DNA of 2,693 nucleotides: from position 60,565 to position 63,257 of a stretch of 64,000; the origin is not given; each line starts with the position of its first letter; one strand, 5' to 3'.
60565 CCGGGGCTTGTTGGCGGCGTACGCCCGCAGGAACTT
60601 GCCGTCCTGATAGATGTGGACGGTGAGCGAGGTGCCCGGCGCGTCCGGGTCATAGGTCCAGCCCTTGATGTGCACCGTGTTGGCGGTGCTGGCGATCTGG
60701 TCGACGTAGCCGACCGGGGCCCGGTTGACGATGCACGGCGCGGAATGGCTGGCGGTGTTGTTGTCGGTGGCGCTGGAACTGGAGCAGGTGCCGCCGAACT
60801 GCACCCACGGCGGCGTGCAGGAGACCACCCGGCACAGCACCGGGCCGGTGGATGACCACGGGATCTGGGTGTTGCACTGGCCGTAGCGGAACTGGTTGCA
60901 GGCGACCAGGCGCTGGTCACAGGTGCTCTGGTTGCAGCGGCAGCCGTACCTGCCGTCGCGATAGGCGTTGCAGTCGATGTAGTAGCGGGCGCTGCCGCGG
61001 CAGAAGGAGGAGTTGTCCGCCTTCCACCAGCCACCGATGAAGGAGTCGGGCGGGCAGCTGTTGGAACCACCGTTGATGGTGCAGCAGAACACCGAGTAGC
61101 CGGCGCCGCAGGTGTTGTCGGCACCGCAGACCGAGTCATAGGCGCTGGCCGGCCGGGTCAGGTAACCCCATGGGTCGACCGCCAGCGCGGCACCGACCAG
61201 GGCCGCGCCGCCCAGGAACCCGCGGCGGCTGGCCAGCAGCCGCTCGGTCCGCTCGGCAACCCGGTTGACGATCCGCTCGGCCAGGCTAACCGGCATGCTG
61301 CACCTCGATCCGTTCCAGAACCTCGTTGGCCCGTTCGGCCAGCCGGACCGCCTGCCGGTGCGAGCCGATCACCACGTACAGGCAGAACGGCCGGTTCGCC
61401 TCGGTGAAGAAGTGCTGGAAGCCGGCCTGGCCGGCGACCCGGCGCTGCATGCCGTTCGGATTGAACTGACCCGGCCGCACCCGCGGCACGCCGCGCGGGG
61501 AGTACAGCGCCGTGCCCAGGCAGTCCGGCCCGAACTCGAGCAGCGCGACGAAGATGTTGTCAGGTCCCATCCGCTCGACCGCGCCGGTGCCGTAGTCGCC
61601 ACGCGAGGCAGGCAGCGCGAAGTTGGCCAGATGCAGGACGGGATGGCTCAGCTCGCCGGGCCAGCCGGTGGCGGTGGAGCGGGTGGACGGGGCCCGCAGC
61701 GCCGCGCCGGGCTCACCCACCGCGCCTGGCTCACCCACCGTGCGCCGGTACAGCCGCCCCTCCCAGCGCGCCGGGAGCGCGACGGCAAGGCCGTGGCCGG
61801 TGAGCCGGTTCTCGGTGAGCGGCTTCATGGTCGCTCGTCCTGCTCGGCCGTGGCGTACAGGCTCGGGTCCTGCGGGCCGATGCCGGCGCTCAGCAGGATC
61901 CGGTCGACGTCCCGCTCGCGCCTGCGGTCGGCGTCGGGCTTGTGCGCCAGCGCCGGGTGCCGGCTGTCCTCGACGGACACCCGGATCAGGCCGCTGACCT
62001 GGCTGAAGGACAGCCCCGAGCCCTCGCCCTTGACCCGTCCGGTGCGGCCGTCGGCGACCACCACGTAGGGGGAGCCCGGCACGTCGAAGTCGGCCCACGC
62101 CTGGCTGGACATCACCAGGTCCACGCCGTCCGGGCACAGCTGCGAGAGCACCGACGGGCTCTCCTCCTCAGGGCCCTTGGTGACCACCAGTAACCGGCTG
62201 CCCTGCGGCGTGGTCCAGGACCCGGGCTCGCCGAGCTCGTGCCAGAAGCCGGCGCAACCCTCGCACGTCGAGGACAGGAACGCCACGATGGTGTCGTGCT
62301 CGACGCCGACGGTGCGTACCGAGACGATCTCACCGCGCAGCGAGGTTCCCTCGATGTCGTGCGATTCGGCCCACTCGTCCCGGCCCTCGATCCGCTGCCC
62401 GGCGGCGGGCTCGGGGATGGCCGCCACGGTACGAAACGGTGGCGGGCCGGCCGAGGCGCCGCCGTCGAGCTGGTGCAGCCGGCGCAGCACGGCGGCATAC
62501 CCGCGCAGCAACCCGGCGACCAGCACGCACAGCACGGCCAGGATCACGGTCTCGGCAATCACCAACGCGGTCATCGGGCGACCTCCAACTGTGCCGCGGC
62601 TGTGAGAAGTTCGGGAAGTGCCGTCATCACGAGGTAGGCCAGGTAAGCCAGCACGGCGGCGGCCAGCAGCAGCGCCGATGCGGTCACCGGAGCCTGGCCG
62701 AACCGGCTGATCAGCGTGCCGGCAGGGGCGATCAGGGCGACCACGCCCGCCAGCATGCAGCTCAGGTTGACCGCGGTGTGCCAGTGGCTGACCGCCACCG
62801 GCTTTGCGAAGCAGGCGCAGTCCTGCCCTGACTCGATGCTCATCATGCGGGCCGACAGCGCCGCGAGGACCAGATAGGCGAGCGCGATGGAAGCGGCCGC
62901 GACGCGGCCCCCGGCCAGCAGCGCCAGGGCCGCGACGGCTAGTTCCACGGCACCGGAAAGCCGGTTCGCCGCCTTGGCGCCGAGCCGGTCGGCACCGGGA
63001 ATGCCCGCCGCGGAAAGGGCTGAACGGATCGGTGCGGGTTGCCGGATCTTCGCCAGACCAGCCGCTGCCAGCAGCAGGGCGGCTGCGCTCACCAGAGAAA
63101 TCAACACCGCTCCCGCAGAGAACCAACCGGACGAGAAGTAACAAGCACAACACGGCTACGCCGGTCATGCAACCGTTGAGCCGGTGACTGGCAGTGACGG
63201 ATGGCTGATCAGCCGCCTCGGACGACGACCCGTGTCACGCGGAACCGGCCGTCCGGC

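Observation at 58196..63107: mau-like operon without MauB/MauG: a maturation system for a 16-Cys Tat substrate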

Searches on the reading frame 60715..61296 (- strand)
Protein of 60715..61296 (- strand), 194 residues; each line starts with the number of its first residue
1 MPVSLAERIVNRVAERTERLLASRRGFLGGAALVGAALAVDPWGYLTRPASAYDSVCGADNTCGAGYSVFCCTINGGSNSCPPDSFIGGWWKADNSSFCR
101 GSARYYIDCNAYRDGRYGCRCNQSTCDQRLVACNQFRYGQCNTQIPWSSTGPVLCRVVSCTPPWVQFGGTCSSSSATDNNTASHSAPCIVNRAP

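Call 7: search_solved_structures(query=window:60715-61296:-, max_evalue=10, show_alignments=3)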
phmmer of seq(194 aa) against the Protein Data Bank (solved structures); distinct sequences matched with E-value up to 10: 19.
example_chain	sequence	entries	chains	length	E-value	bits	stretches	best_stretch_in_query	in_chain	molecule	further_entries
6y77_A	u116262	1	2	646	0.68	13.1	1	16-44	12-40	Nitrous-oxide reductase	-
6y71_A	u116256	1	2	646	0.68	13.1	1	16-44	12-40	Nitrous-oxide reductase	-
3sbp_A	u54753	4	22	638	0.69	13.1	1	16-44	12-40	Nitrous-oxide reductase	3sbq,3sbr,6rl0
6y7e_A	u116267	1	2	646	0.69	13.1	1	16-44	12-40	Nitrous-oxide reductase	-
6y7d_A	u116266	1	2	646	0.7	13.1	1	16-44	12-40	Nitrous-oxide reductase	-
7aqa_A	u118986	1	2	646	0.7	13.1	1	16-44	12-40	Nitrous-oxide reductase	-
7aq0_A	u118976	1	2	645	0.7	13.1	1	16-44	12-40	Nitrous-oxide reductase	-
7aq9_A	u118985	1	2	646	0.7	13.1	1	16-44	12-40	Nitrous-oxide reductase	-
7aq2_A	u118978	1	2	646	0.7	13.1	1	16-44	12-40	Nitrous-oxide reductase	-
7aq8_A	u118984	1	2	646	0.7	13.1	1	16-44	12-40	Nitrous-oxide reductase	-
7aq7_A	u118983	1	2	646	0.7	13.1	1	16-44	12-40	Nitrous-oxide reductase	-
7aq5_A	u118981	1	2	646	0.7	13.1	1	16-44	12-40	Nitrous-oxide reductase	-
7apy_A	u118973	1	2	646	0.7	13.1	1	16-44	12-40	Nitrous-oxide reductase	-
7aq4_A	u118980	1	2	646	0.7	13.1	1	16-44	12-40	Nitrous-oxide reductase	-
7aq6_A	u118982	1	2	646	0.7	13.1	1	16-44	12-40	Nitrous-oxide reductase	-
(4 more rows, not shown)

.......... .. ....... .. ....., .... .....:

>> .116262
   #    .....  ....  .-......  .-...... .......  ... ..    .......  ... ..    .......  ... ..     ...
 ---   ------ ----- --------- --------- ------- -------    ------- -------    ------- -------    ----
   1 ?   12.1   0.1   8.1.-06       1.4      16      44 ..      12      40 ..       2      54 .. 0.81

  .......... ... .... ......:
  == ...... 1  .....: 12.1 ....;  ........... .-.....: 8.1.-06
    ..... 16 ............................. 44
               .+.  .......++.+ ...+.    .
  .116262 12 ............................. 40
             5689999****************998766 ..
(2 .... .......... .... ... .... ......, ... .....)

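Call 8: find_homologous_proteins(query=window:60715-61296:-, max_evalue=0.001)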
Query seq(194 aa) (194 aa): 524 proteins with E <= 0.001 among 1122 candidates; the best 120 are listed.
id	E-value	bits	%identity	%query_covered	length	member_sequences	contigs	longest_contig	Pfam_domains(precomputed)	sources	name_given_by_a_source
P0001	4.8e-118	411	91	100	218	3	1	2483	-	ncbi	ncbi:MAG TPA: twin-arginine translocation signal domain-containing protein, partial [Jatrophihabitan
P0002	2.8e-110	385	83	100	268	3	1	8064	-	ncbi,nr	ncbi:MAG: hypothetical protein QOE23_1014, partial [Pseudonocardiales bacterium]|nr:hypothetical pro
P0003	8.7e-110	384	84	98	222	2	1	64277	-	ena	-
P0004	1.3e-109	383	86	97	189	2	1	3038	-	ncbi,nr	ncbi:MAG: hypothetical protein QOI26_1548, partial [Pseudonocardiales bacterium]|nr:hypothetical pro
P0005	5.0e-93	329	72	100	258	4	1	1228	-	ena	-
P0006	3.7e-90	320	93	78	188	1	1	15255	-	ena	-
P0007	3.8e-86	306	70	97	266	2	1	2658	-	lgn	-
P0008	1.8e-79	285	65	96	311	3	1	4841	PF01453.31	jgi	jgi:hypothetical protein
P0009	2.5e-79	284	65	96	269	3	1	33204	-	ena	-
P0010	2.6e-79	284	63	97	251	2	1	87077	-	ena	-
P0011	2.2e-77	278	63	97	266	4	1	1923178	-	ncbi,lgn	-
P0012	3.6e-77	277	63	98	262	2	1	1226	-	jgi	jgi:hypothetical protein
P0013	3.7e-77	277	62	97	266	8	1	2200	-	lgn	-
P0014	8.1e-77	276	65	96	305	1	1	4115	PF01453.31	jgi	jgi:hypothetical protein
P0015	1.2e-75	272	64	97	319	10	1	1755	PF01453.31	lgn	-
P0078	8.0e-69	250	60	96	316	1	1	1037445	PF01453.31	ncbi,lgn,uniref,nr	ncbi:Tat (twin-arginine translocation) pathway signal sequence [Jatrophihabitans endophyticus]|unire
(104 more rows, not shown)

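Call 19: find_encoding_contigs(protein=P0078, flank=8000, max_places=2)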
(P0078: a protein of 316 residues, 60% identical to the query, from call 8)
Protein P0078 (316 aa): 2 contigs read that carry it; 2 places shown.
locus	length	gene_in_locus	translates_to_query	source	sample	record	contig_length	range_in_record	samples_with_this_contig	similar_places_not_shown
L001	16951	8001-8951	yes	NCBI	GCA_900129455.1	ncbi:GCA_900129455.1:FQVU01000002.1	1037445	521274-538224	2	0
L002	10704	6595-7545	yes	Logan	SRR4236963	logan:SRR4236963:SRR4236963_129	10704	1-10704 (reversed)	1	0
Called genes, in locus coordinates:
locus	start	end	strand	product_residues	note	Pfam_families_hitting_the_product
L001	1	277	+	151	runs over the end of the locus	PF12802:MarR_2, PF01047:MarR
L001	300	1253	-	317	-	PF26571:VldE, PF01471:PG_binding_1 (weak)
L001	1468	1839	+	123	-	-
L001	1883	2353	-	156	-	PF10604:Polyketide_cyc2 (weak), PF08327:AHSA1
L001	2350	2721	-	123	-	PF12840:HTH_20, PF01022:HTH_5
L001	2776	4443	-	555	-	PF05960:DUF885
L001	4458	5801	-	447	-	PF13354:Beta-lactamase2 (faint), PF01833:TIG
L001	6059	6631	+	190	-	PF07291:MauE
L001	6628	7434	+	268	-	-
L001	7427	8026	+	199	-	-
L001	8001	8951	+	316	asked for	PF01453:B_lectin (faint)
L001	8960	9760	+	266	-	-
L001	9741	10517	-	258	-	PF00106:adh_short, PF01370:Epimerase (weak), PF08659:KR (weak), PF13561:adh_short_C2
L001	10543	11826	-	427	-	PF06609:TRI12 (weak), PF00083:Sugar_tr (weak), PF07690:MFS_1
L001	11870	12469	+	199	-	PF00440:TetR_N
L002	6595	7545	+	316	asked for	PF01453:B_lectin (faint)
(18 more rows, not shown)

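Call 20: find_encoding_contigs(protein=P0011, flank=8000, max_places=2)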
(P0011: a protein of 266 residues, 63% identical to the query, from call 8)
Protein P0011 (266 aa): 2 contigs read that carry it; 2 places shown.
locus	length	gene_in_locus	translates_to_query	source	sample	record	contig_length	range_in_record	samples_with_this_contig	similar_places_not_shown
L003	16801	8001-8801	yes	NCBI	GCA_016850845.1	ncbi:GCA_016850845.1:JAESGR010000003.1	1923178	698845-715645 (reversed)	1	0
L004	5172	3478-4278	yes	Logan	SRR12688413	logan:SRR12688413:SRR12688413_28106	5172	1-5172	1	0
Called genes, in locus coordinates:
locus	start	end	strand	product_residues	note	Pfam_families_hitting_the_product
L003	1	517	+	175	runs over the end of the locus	PF10002:DUF2243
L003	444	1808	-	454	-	PF07690:MFS_1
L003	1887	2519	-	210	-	-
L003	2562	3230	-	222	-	PF13399:LytR_C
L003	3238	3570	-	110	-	PF23719:VapB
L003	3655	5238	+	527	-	PF01935:DUF87, PF05872:HerA_C, PF13401:AAA_22 (faint)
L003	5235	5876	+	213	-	-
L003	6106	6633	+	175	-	PF07291:MauE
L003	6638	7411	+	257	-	-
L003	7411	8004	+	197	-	-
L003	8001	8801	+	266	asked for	-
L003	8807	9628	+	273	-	-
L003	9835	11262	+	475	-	PF00479:G6PD_N, PF02781:G6PD_C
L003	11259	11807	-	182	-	PF13238:AAA_18 (weak), PF13671:AAA_33, PF01202:SKI (weak)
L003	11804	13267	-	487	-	PF02447:GntP_permease, PF03600:CitMHS, PF02447:GntP_permease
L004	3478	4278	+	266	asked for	-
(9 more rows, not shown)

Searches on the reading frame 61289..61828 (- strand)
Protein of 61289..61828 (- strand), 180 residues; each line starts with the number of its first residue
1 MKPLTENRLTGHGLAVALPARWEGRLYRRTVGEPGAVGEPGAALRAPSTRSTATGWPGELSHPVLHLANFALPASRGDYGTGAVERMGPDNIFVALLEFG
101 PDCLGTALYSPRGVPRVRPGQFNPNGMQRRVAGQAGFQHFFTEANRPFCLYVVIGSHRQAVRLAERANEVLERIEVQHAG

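Call 5: search_protein_families(library=pfam, max_evalue=0.1, proteins=[window:61289-61828:-])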
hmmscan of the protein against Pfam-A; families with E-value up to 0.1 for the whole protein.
window:61289-61828:- (180 aa): 0 families

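Call 6: search_protein_families(library=ncbifam, max_evalue=0.1, proteins=[window:61289-61828:-])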
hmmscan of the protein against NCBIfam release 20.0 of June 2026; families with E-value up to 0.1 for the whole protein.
window:61289-61828:- (180 aa): 0 families

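Call 69: search_protein_families(library=pfam, alignment_id=A5, max_evalue=10)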
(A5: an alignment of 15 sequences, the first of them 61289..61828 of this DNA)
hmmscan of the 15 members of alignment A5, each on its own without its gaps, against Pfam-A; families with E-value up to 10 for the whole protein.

A. member 1, window:61289-61828:- (180 aa): 0 families

B. families by the number of members that match (of 15 scanned): 1 family
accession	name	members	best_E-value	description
PF19038.6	Fuz_longin_3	1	0.21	Third Longin domain of FUZ, MON1 and HPS1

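Call 71: search_solved_structures(query=A5, max_evalue=10, show_alignments=1)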
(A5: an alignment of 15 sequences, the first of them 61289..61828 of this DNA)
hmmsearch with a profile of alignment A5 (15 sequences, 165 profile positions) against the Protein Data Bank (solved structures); distinct sequences matched with E-value up to 10: 0.

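Call 96: find_homologous_proteins(query=A5, max_evalue=0.001)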
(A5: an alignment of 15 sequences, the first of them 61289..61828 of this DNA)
Query A5 (15 sequences) (180 aa, profile of the alignment): 2636 proteins with E <= 0.001 among 8000 candidates; the best 120 are listed.
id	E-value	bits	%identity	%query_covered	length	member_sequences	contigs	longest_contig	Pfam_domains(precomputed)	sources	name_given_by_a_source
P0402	3.1e-66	240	77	95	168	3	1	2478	-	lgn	-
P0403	4.1e-66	240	83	99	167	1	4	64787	-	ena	-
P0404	6.5e-66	239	50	91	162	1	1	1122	-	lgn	-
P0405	2.2e-65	237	89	100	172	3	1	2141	-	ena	-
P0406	2.2e-65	237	61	95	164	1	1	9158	-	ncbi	ncbi:MAG: hypothetical protein ACR2N4_04580 [Jatrophihabitans sp.]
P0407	4.8e-65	236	84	100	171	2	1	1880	-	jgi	jgi:hypothetical protein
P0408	7.4e-65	236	78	97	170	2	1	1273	-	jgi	jgi:hypothetical protein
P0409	7.9e-65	236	75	95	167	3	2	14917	-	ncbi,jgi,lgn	jgi:hypothetical protein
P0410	9.8e-65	235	44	95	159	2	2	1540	-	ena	-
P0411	9.8e-65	235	44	91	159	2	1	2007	-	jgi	jgi:hypothetical protein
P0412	1.1e-64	235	70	95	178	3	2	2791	-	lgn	-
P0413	1.5e-64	235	87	100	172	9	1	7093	-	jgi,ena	jgi:hypothetical protein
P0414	1.7e-64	234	75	98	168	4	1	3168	-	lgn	-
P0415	2.2e-64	234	76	98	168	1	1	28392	-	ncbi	ncbi:MAG: hypothetical protein ABI047_07450 [Jatrophihabitantaceae bacterium]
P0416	2.2e-64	234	76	95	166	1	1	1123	-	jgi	jgi:hypothetical protein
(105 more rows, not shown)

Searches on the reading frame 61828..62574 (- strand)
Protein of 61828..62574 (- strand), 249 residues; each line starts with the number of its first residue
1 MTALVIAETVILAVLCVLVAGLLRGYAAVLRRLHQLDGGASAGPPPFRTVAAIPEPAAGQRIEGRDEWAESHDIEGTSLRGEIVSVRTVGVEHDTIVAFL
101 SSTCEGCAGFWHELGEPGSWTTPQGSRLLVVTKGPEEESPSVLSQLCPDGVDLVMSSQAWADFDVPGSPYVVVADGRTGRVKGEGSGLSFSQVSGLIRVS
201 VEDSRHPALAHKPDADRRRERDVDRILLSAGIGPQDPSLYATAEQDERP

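Call 5: search_protein_families(library=pfam, max_evalue=0.1, proteins=[window:61828-62574:-])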
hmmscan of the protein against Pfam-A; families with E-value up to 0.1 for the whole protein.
window:61828-62574:- (249 aa): 0 families

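Call 6: search_protein_families(library=ncbifam, max_evalue=0.1, proteins=[window:61828-62574:-])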
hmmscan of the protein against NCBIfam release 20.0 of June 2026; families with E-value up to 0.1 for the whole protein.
window:61828-62574:- (249 aa): 0 families

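Call 68: search_protein_families(library=pfam, alignment_id=A6, max_evalue=1)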
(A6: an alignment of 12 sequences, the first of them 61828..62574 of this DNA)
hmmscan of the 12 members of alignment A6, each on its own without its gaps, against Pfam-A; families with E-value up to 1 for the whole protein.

A. member 1, window:61828-62574:- (249 aa): 0 families

B. families by the number of members that match (of 12 scanned): 6 families
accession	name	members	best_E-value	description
PF13098.12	Thioredoxin_2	3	0.019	Thioredoxin-like domain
PF04995.19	CcmD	2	0.65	Heme exporter protein D (CcmD)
PF01636.29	APH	1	0.013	Phosphotransferase enzyme family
PF13899.12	Thioredoxin_7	1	0.16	Thioredoxin-like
PF20936.3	GCIP_C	1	0.16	Grap2 and cyclin-D-interacting, C-terminal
PF13905.12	Thioredoxin_8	1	0.26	Thioredoxin-like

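Call 70: search_solved_structures(query=A6, max_evalue=1, show_alignments=1)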
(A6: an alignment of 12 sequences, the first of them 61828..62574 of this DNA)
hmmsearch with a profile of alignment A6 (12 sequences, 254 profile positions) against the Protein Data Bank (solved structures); distinct sequences matched with E-value up to 1: 4.
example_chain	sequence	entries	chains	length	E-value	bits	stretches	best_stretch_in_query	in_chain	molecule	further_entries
7npa_A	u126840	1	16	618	0.11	15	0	75-145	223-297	Coenzyme F420-dependent sulfite reductase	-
2di8_A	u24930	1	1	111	0.27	13.7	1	154-184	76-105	Filamin-B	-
2j3s_A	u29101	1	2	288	0.34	13.3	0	161-184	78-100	FILAMIN-A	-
3ewl_A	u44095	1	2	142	0.96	11.9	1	69-152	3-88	uncharacterized conserved protein BF1870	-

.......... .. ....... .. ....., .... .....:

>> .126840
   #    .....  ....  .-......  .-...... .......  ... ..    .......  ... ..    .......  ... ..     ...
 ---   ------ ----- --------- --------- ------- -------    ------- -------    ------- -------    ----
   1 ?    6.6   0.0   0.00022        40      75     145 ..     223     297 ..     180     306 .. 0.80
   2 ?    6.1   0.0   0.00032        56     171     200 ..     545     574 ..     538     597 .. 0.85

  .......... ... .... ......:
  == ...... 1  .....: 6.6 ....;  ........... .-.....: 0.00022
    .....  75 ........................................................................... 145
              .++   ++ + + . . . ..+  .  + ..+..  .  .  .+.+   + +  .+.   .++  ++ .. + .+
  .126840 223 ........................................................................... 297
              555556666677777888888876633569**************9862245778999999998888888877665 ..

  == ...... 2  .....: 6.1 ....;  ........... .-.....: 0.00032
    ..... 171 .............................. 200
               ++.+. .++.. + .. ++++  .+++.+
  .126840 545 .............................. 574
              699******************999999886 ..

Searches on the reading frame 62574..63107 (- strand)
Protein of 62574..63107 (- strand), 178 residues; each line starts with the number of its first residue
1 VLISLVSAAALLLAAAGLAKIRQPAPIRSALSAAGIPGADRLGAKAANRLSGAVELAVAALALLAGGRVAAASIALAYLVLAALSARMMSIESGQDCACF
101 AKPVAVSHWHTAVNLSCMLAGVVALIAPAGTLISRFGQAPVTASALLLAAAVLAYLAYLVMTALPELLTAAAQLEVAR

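Call 5: search_protein_families(library=pfam, max_evalue=0.1, proteins=[window:62574-63107:-])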
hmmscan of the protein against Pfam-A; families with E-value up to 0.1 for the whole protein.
window:62574-63107:- (178 aa): 1 family
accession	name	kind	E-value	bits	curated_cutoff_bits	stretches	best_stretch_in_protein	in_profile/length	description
PF07291.16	MauE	-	3.7e-11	43.9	27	1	8-126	11-127/128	Methylamine utilisation protein MauE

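Call 6: search_protein_families(library=ncbifam, max_evalue=0.1, proteins=[window:62574-63107:-])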
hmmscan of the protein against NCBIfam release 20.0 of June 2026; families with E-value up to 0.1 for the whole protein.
window:62574-63107:- (178 aa): 1 family
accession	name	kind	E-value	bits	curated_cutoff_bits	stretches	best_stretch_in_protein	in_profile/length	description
NF045576.1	BT_3928_fam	equivalog_domain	0.00051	19.3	250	1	54-165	57-168/358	BT_3928 family protein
